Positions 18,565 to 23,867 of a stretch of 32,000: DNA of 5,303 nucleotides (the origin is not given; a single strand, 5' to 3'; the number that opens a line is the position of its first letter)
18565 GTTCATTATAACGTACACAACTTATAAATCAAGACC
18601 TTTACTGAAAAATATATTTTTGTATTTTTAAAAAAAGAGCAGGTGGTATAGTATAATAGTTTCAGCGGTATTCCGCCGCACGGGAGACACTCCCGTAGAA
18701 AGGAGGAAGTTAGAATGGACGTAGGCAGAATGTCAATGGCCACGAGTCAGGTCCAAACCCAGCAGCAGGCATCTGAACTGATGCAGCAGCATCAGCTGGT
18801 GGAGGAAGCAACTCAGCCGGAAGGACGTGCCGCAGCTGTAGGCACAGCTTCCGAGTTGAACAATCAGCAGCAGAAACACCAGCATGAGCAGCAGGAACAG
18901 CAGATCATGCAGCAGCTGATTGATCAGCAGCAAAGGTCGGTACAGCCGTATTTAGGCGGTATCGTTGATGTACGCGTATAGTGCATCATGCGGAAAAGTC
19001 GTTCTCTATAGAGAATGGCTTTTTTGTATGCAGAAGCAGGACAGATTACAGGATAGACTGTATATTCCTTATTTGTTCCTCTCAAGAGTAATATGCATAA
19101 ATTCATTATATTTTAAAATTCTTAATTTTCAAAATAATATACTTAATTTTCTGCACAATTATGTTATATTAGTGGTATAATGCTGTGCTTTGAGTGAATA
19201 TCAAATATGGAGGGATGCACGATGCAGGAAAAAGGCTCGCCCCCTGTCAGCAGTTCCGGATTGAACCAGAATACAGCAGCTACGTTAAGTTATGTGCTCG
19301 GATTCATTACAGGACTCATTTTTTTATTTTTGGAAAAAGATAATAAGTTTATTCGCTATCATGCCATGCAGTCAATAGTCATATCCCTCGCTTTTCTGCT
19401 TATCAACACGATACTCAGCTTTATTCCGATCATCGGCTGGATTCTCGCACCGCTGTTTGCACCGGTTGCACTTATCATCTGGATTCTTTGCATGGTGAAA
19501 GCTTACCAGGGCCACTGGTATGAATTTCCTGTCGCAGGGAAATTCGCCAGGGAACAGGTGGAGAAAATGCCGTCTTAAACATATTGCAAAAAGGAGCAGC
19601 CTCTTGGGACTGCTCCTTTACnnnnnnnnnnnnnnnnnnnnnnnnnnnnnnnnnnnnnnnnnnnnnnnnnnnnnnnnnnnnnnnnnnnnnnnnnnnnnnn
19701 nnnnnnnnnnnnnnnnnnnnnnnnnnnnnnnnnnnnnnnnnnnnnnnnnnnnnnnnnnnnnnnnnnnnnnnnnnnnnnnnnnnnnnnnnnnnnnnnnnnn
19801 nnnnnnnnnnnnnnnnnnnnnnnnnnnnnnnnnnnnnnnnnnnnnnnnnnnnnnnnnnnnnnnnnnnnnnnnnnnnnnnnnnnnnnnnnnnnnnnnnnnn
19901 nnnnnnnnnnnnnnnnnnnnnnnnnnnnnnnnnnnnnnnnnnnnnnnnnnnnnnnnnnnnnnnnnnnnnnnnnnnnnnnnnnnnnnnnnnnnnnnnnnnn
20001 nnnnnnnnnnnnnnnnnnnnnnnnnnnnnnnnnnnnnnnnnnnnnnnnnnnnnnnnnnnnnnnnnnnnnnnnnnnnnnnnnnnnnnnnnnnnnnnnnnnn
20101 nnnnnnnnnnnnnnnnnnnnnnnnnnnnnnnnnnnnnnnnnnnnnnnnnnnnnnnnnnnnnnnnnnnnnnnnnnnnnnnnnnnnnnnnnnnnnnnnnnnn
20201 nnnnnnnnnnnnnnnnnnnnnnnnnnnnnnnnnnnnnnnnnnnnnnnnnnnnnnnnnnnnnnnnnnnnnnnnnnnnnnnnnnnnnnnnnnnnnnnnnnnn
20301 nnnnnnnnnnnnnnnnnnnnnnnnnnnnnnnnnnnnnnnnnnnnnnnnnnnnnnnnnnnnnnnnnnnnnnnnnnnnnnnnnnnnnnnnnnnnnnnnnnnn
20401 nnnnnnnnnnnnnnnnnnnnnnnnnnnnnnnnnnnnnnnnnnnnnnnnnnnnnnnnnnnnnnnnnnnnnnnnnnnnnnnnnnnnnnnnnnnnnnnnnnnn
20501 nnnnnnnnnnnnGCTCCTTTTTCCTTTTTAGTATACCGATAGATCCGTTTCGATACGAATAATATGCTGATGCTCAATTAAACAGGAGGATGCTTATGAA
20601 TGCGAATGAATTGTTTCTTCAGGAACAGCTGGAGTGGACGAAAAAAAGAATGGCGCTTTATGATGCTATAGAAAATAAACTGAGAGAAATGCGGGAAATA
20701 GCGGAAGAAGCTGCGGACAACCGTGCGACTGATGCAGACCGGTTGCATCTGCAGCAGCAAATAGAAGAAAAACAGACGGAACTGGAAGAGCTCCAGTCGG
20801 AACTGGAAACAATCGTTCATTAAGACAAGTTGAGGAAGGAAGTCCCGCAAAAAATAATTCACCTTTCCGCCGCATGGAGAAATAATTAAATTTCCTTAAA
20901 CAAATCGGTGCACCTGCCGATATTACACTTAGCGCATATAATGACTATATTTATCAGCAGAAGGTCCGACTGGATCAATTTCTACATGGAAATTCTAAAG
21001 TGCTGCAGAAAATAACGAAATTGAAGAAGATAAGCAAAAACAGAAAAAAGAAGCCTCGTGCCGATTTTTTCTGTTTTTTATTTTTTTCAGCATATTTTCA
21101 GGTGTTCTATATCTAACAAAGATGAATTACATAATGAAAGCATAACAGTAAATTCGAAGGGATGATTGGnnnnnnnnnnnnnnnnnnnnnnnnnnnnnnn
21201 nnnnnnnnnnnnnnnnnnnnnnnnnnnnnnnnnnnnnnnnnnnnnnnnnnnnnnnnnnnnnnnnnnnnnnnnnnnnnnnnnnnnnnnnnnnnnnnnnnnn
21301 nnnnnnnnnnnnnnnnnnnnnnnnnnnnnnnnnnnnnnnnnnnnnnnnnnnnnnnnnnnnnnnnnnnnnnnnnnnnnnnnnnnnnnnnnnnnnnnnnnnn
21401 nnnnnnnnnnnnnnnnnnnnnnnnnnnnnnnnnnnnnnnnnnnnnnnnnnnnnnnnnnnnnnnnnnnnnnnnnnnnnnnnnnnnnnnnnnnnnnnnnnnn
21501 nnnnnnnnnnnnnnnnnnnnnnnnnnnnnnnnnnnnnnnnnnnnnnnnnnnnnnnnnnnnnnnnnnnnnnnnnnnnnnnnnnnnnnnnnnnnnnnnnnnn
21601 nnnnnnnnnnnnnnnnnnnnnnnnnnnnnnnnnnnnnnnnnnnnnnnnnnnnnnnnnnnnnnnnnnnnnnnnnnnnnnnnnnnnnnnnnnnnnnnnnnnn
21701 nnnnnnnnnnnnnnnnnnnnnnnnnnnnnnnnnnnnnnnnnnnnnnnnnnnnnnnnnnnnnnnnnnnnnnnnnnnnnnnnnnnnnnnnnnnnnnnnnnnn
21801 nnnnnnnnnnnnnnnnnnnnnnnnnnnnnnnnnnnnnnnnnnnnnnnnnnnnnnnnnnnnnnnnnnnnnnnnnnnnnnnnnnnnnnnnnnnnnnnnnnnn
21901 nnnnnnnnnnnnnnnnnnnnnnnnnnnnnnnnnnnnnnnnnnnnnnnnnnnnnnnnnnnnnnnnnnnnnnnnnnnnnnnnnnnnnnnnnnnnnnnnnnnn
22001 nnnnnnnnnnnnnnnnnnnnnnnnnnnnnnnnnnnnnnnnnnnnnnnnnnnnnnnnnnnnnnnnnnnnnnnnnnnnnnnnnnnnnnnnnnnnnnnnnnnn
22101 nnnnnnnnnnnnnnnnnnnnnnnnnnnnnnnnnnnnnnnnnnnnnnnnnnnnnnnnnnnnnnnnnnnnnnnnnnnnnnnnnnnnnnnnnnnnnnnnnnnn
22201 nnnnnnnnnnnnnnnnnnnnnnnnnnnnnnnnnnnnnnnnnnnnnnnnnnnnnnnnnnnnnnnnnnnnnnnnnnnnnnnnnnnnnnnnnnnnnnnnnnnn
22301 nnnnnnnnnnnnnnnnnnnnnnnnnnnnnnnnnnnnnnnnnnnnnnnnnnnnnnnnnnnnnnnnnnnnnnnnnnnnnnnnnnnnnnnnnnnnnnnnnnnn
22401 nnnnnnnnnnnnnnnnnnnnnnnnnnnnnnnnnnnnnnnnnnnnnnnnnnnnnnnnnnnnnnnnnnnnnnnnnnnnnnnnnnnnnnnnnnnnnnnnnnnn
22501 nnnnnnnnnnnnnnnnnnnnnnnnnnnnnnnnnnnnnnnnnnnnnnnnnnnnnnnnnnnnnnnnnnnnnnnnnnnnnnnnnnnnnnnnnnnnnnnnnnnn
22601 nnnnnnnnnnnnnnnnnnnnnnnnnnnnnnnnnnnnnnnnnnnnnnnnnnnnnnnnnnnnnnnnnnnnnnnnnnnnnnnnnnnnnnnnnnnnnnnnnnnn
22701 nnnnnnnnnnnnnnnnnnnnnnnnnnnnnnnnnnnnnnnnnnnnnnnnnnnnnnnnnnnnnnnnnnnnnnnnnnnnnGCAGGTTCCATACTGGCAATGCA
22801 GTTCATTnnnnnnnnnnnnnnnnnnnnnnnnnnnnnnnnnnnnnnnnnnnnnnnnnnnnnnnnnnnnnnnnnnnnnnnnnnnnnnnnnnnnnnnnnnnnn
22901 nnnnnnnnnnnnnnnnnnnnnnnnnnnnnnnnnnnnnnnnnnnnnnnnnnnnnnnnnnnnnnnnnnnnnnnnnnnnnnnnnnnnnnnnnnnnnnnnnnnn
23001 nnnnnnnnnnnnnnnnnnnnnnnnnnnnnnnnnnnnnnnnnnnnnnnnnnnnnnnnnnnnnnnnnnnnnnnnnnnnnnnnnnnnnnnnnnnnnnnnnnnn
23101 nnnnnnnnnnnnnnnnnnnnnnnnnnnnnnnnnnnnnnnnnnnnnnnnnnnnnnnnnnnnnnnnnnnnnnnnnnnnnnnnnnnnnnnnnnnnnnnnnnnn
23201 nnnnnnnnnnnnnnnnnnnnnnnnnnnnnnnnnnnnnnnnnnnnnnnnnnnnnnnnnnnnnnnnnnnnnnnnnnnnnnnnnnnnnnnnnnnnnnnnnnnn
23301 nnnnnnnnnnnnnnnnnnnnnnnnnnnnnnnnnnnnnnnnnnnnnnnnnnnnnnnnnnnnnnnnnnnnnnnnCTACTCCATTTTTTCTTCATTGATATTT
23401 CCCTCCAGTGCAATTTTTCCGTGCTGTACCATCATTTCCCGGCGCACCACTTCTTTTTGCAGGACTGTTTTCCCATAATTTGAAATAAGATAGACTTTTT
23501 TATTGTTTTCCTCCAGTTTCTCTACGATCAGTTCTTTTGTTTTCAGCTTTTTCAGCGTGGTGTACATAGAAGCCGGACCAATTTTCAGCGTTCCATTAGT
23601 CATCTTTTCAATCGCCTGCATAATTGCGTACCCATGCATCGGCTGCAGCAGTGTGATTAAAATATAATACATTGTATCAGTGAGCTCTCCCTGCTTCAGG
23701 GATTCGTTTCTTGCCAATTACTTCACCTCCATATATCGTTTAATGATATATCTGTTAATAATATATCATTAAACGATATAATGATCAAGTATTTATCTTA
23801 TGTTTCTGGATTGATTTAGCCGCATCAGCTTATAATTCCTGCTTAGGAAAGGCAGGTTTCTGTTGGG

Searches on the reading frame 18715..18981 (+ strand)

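Call 48: search_protein_families(library=pfam, proteins=[window:18715-18981:+])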
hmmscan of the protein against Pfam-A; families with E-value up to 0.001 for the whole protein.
window:18715-18981:+ (88 aa): 1 family
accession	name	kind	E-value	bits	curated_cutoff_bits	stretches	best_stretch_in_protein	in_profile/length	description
PF14070.11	YjfB_motility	-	0.00012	22.4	27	0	54-86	23-56/57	Putative motility protein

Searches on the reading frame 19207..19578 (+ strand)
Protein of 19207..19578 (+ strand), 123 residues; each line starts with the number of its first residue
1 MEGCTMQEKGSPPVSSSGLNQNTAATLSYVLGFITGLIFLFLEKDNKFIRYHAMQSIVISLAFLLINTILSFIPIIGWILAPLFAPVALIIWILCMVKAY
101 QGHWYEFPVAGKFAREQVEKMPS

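Call 48: search_protein_families(library=pfam, proteins=[window:19207-19578:+])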
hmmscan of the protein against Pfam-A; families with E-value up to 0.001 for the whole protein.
window:19207-19578:+ (123 aa): 2 families
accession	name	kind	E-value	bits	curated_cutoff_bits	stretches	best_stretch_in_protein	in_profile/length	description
PF09685.15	DUF4870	-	6.2e-11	42.7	25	1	27-113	17-106/107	Domain of unknown function (DUF4870)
PF16166.10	TIC20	-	0.00069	19.9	28.6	1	33-99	93-166/181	Chloroplast import apparatus Tic20-like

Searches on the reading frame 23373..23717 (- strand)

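Call 48: search_protein_families(library=pfam, proteins=[window:23373-23717:-])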
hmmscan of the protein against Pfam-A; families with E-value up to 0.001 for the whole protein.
window:23373-23717:- (114 aa): 1 family
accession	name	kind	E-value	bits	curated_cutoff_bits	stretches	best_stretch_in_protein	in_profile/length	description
PF03551.20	PadR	-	2.1e-14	53.7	27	1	24-88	7-75/75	Transcriptional regulator PadR-like family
